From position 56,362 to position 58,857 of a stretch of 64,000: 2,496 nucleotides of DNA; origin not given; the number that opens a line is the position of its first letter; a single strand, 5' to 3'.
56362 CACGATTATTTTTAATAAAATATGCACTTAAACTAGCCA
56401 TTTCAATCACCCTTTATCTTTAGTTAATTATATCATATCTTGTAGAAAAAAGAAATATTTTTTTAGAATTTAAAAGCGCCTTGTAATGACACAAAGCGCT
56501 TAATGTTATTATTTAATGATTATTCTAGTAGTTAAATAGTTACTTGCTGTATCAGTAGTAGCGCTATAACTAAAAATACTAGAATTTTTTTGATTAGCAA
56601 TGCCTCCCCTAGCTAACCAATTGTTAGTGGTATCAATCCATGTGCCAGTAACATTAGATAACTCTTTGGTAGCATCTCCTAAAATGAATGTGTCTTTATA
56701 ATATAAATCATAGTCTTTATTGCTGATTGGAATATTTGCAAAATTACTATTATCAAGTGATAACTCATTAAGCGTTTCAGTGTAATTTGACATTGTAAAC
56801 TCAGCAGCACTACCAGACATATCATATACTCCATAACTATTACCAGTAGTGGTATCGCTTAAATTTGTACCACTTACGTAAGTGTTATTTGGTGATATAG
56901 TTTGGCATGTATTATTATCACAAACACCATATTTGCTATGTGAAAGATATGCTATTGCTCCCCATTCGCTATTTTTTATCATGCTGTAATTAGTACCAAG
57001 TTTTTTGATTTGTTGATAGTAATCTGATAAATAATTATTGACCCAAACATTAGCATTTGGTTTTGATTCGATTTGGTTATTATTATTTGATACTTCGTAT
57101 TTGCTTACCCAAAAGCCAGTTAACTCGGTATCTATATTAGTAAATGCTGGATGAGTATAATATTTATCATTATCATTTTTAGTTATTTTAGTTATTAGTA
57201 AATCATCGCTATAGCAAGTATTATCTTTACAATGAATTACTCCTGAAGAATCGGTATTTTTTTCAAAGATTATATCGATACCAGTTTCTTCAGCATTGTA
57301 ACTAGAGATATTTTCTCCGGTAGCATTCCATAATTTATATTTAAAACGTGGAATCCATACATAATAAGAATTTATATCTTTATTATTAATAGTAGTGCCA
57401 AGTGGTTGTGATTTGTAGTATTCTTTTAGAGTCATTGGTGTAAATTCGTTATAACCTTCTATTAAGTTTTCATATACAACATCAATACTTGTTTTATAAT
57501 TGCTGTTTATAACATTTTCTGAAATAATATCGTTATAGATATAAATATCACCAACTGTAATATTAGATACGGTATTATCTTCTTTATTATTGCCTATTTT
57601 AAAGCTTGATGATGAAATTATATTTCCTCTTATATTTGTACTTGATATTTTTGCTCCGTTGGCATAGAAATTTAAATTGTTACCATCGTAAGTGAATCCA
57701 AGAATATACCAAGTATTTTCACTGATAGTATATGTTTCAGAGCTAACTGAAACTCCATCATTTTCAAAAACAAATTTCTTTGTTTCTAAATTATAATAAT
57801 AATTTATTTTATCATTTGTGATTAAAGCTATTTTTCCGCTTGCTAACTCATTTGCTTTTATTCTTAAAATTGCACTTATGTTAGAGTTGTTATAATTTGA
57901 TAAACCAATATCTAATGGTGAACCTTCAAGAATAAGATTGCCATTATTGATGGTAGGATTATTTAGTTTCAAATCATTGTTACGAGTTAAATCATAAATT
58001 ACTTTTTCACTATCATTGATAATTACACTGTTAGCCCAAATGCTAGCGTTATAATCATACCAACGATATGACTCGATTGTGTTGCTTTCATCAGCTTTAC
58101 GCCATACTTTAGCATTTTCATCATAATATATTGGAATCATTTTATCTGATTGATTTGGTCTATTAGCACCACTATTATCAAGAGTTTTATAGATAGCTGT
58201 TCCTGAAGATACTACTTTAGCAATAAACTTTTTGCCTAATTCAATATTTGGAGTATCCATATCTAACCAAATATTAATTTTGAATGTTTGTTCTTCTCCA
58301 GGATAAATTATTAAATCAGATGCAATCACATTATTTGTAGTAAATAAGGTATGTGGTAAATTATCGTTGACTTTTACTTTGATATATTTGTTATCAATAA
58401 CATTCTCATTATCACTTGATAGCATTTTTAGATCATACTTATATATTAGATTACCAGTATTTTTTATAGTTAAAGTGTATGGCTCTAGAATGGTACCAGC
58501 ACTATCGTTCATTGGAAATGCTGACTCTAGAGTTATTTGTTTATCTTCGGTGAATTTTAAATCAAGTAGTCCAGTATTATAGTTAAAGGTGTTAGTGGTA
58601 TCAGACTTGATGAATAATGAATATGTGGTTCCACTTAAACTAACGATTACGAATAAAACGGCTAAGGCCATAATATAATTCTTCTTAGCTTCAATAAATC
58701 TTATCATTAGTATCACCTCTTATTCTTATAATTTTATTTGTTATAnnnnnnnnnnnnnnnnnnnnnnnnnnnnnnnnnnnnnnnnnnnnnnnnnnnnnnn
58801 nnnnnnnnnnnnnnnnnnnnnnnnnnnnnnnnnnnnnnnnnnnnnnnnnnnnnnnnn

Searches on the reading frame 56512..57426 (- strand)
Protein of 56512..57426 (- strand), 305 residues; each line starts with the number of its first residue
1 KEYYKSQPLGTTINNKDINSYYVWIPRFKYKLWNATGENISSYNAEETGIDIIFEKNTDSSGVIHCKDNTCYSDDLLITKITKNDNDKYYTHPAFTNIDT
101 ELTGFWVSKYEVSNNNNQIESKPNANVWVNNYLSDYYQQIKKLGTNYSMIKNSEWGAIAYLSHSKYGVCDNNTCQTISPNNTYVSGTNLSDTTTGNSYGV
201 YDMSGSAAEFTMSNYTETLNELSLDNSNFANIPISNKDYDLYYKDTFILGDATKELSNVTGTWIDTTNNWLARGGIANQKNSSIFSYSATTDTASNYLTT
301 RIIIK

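Call 57: search_solved_structures(query=A5, max_evalue=1, show_alignments=3)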
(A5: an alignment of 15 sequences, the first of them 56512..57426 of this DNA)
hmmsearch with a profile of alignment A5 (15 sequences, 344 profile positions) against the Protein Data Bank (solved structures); distinct sequences matched with E-value up to 1: 1.
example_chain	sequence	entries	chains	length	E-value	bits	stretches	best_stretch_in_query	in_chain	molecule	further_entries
5vf4_A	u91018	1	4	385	0.0006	22.3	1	95-181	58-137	Uncharacterized protein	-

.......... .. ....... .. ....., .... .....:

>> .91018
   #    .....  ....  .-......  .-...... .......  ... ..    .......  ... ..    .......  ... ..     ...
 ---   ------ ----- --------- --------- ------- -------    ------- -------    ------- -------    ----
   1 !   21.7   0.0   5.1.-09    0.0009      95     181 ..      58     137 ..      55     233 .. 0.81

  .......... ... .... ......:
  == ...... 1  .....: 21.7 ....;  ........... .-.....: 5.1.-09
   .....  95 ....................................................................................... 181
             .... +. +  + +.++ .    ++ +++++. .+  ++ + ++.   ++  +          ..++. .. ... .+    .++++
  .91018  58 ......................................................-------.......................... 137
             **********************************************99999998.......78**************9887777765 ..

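Call 58: search_protein_families(library=pfam, alignment_id=A5, max_evalue=0.01)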
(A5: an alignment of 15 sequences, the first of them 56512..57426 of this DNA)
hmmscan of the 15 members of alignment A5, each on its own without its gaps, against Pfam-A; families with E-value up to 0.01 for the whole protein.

A. member 1, window:56512-57426:- (305 aa): 2 families
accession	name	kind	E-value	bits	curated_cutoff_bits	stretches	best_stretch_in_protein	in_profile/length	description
PF03781.23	FGE-sulfatase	-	0.00013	22.1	23.3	1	182-220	160-198/255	Sulfatase-modifying factor enzyme 1-like domain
PF13156.12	Mrr_cat_2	-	0.0035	17.7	22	1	36-102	19-79/127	Restriction endonuclease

B. families by the number of members that match (of 15 scanned): 2 families
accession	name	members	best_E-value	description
PF03781.23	FGE-sulfatase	2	0.00013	Sulfatase-modifying factor enzyme 1-like domain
PF13156.12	Mrr_cat_2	1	0.0035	Restriction endonuclease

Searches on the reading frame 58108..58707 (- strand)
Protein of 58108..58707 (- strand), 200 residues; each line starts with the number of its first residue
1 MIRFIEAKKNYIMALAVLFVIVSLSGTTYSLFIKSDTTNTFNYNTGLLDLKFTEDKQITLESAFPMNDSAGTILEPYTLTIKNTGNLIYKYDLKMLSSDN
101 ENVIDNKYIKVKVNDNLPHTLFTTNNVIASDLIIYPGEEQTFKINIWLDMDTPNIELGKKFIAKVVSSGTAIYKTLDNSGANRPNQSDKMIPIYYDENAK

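Call 59: predict_structure(alignment_id=A4)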
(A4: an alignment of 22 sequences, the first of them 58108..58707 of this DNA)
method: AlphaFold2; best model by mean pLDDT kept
length: 200 residues; sequences in the alignment: 22
mean_pLDDT: 72.1   pTM: 0.57
mean pLDDT of the five models: 72.1, 71.3, 70.5, 70.0, 69.8
residues with pLDDT >= 90: 33; 70-90: 86; 50-70: 45; < 50: 36
segments of 3 or more residues with pLDDT < 50: 1-4, 28-46, 174-184
pLDDT, mean of each block of 10 residues (from residue 1): 53 65 50 36 50 83 86 90 83 80 83 92 88 86 93 86 81 47 55 55
secondary structure, 60 per line:
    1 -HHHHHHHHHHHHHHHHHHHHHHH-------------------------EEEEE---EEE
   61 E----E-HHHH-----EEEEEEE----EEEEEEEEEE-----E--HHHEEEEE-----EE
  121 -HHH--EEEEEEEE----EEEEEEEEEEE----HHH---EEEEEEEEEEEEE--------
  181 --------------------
elements in order: H2-24 E50-54 E58-61 H68-71 E77-83 E88-97 E109-113 E127-134 E139-149 E160-172

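Call 64: fold_search(model_id=the predicted structure, library=pdb)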
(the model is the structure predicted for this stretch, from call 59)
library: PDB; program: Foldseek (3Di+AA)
matches with E <= 10: 1441; with E <= 0.001: 1
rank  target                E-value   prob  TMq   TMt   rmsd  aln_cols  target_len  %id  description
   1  7ueg_A                8.7e-04  0.97  0.27  0.29  13.5       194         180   12  Cryo-EM of bundling pili from Pyrobaculum calidifontis (released 2022-06-29)
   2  8gkd_C                2.6e-03  0.77  0.19  0.14  12.4       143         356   12  Crystal structure of the peptidoglycan O-acetylesterase Ape1 (amino acids 41-392) from Campylobacter jejuni (released 2024-03-20)
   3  2r39                  2.9e-03  1.00  0.28  0.49  10.6       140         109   13  Crystal structure of FixG-related protein from Vibrio parahaemolyticus (released 2007-09-11)
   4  2waa                  3.2e-03  0.91  0.23  0.16  10.4       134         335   13  Structure of a family two carbohydrate esterase from Cellvibrio japonicus (released 2009-03-24)
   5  3mpb_B                3.2e-03  0.41  0.14  0.13  15.6       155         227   12  Z5688 from E. coli O157:H7 bound to fructose (released 2010-07-21)
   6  3kmh_B                3.6e-03  0.33  0.14  0.14  14.7       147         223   12  Crystal Structure of a Novel Sugar Isomerase from E. coli O157:H7 (released 2010-07-21)
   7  3kmh_A                4.0e-03  0.35  0.15  0.14  17.5       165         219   13  Crystal Structure of a Novel Sugar Isomerase from E. coli O157:H7 (released 2010-07-21)
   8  6ueh                  6.2e-03  0.60  0.20  0.10  12.5       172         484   11  Crystal structure of a ruminal GH26 endo-beta-1,4-mannanase (released 2020-03-11)
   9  8gkd_A                6.5e-03  0.57  0.18  0.13  13.4       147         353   10  Crystal structure of the peptidoglycan O-acetylesterase Ape1 (amino acids 41-392) from Campylobacter jejuni (released 2024-03-20)
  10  8jmr_B                6.9e-03  0.77  0.23  0.25  11.3       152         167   15  Crystal structure of hinokiresinol synthase in complex with 1,7-bis(4-hydroxyphenyl)hepta-1,6-dien-3-one (released 2023-12-20)
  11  8tar_L                7.3e-03  0.82  0.26  0.27  11.2       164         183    8  APC/C-CDH1-UBE2C-Ubiquitin-CyclinB-NTD (released 2023-09-27)
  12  4i8d_B                7.3e-03  0.69  0.22  0.08  12.5       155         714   12  Crystal Structure of Beta-D-glucoside glucohydrolase from Trichoderma reesei (released 2012-12-19)
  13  4djm_A                8.1e-03  0.87  0.22  0.22  16.1       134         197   10  Crystal structure of the E. coli chaperone DraB (released 2013-01-16)
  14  8eht_B                9.0e-03  0.80  0.26  0.29  16.5       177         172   12  Cryo-EM reconstruction of the CS20 bacterial adhesion pili (released 2023-03-22)
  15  8a28_A                9.0e-03  0.54  0.20  0.13  11.4       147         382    9  Structure of the astacin zymogen of LAST-MAM from Limulus polyphemus (released 2022-10-19)
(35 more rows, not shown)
